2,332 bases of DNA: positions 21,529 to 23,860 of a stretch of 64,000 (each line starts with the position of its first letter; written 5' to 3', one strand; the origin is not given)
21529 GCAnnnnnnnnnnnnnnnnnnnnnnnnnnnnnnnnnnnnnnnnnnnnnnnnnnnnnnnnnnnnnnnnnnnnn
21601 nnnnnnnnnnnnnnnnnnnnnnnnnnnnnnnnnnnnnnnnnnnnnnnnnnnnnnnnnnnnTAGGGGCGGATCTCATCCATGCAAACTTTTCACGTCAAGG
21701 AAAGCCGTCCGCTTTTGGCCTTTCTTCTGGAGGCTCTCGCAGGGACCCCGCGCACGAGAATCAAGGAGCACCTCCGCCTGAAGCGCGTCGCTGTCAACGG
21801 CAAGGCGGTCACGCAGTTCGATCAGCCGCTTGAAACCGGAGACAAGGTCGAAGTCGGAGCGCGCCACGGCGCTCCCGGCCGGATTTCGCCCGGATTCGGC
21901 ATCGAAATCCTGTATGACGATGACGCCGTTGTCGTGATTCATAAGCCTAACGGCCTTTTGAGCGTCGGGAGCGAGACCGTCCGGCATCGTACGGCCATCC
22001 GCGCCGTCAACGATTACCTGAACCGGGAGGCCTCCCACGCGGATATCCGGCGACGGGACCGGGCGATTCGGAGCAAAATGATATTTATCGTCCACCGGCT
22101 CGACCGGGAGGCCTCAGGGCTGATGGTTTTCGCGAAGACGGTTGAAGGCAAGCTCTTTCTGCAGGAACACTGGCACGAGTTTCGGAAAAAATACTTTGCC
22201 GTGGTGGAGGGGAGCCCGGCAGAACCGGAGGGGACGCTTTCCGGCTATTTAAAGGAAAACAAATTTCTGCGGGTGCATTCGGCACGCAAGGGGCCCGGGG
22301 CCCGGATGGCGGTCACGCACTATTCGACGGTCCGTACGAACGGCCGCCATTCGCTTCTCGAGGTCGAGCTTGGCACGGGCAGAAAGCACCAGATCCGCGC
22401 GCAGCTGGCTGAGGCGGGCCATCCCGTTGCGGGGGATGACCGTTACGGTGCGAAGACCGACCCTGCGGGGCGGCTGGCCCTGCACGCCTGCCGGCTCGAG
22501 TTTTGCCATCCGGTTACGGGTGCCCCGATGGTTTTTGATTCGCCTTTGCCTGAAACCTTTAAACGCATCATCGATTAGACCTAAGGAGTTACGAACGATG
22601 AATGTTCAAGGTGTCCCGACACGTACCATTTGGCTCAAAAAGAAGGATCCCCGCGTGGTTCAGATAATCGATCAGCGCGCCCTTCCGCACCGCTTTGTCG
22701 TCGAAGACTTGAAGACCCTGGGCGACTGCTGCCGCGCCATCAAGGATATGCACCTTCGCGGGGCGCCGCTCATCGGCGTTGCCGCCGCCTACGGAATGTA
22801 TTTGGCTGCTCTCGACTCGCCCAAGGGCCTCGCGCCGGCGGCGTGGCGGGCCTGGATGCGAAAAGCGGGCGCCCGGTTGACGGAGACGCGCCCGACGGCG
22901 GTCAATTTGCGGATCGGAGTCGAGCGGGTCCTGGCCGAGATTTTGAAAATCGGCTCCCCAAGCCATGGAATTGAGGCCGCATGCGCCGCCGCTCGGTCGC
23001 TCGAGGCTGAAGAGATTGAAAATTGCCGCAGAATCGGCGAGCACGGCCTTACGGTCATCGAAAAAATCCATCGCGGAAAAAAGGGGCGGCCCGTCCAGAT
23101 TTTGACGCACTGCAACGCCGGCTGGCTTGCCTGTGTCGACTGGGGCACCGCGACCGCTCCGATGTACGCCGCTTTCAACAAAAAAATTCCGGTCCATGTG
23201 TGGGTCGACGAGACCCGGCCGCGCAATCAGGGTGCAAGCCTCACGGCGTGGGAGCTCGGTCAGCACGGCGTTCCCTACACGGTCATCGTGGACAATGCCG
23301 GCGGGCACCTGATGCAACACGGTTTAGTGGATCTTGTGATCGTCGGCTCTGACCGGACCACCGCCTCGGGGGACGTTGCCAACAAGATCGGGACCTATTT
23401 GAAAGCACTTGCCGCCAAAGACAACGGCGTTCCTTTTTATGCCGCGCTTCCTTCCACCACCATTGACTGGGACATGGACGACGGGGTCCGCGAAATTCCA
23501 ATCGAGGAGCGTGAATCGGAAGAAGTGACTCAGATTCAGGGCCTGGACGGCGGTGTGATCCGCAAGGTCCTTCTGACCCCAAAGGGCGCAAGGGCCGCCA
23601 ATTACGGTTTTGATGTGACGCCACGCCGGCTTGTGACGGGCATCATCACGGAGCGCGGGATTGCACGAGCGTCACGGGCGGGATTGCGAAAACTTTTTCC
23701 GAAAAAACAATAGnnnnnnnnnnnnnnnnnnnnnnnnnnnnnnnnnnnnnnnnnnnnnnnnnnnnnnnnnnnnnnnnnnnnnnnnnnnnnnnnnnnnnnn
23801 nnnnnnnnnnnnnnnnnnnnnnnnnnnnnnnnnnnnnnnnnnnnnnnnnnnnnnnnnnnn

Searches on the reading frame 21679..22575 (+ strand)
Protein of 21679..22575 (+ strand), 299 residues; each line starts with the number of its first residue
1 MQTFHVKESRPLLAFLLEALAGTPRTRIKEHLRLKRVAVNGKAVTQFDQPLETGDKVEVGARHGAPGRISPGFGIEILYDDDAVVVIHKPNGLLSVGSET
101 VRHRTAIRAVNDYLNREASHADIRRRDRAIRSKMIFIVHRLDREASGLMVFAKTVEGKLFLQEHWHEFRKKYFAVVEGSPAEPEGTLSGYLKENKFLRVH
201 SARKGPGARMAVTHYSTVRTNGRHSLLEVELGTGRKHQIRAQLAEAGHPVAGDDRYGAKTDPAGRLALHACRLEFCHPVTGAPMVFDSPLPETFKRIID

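Call 3: search_protein_families(library=pfam, proteins=[window:21679-22575:+], max_evalue=1)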
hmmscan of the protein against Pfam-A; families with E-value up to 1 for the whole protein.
window:21679-22575:+ (299 aa): 2 families
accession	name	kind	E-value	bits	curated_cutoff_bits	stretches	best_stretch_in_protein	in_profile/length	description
PF00849.27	PseudoU_synth_2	-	6.4e-30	104.8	26.8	1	84-244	2-151/152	RNA pseudouridylate synthase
PF01479.30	S4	-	0.015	15.5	22.8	1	10-57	1-48/48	S4 domain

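Call 4: search_protein_families(library=ncbifam, proteins=[window:21679-22575:+], max_evalue=1)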
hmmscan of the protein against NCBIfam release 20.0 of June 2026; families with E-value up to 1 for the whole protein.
window:21679-22575:+ (299 aa): 10 families
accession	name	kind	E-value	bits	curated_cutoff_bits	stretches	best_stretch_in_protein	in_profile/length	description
TIGR00005.1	rluA_subfam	subfamily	2.3e-54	184.7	192.7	1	9-298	5-294/298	RluA family pseudouridine synthase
NF008385.0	PRK11180.1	equivalog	4.1e-34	118.4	351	1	21-298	29-309/325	23S rRNA pseudouridine(1911/1915/1917) synthase RluD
NF008321.0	PRK11112.1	equivalog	3.3e-26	92.1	328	1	75-298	2-231/257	tRNA pseudouridine(65) synthase TruC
NF008249.0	PRK11025.1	equivalog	6.7e-23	81.1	378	1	14-298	24-310/317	23S rRNA pseudouridine(955/2504/2580) synthase RluC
NF007543.0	PRK10158.1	equivalog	1.8e-20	73.6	286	1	75-289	14-216/219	bifunctional tRNA pseudouridine(32) synthase/23S rRNA pseudouridine(746) synthase RluA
TIGR01621.1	RluA-like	hypoth_equivalog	1.1e-16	60.7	222.3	1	131-276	40-184/217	TIGR01621 family pseudouridine synthase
TIGR00093.1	TIGR00093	subfamily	6.2e-07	29.3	109.3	1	126-252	22-137/161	pseudouridine synthase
TIGR03069.1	PS_II_S4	equivalog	0.024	13.7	201.55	1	24-61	197-234/257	photosystem II electron transport protein, Sll1252 family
NF008487.1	PRK11394.1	equivalog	0.044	13.3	284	0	130-182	56-108/206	23S rRNA pseudouridine(2457) synthase RluE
NF010302.0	PRK13740.1-3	equivalog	0.33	11.3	147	0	108-141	12-45/75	conjugal transfer relaxosome protein TraY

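Call 9: find_encoding_contigs(protein=window:21679-22575:+, flank=6000)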
Protein window:21679-22575:+ (299 aa): 4 contigs read that carry it; 3 places shown.
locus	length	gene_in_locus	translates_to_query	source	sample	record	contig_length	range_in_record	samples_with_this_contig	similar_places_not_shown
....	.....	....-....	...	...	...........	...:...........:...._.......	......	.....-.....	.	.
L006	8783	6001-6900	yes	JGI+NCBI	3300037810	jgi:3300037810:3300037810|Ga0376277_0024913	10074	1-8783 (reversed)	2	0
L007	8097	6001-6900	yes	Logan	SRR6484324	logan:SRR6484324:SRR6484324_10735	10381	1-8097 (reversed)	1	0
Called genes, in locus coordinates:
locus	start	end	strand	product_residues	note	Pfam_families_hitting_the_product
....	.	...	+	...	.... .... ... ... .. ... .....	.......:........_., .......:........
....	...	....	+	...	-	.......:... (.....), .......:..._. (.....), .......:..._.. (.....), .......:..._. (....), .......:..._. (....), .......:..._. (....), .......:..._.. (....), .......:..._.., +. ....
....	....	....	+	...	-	-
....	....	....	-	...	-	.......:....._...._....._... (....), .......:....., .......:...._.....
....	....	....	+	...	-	-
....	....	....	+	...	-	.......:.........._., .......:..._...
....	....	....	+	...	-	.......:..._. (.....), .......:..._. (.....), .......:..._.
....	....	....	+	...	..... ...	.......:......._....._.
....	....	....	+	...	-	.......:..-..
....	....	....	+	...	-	-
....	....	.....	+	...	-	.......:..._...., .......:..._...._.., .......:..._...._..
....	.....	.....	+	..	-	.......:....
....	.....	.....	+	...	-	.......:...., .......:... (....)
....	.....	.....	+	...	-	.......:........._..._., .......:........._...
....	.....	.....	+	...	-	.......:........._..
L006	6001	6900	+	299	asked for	PF00849:PseudoU_synth_2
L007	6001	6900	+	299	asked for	PF00849:PseudoU_synth_2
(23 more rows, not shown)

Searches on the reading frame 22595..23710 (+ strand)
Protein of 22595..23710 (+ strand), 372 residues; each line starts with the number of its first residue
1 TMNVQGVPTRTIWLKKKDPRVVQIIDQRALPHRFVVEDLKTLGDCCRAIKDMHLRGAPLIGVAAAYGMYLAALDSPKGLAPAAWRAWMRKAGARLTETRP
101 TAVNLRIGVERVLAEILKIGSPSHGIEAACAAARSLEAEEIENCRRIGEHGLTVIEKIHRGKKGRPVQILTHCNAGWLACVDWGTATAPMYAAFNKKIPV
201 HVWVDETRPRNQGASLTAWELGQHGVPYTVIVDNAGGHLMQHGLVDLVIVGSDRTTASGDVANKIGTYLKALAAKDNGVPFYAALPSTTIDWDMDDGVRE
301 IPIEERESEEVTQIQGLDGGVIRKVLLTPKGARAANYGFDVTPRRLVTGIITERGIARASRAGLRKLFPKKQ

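Call 3: search_protein_families(library=pfam, proteins=[window:22595-23710:+], max_evalue=1)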
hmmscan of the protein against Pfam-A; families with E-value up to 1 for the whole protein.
window:22595-23710:+ (372 aa): 1 family
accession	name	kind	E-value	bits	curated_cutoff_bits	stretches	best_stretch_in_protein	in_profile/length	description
PF01008.23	IF-2B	-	2.5e-63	214.4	22.4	1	55-357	3-278/280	Initiation factor 2 subunit family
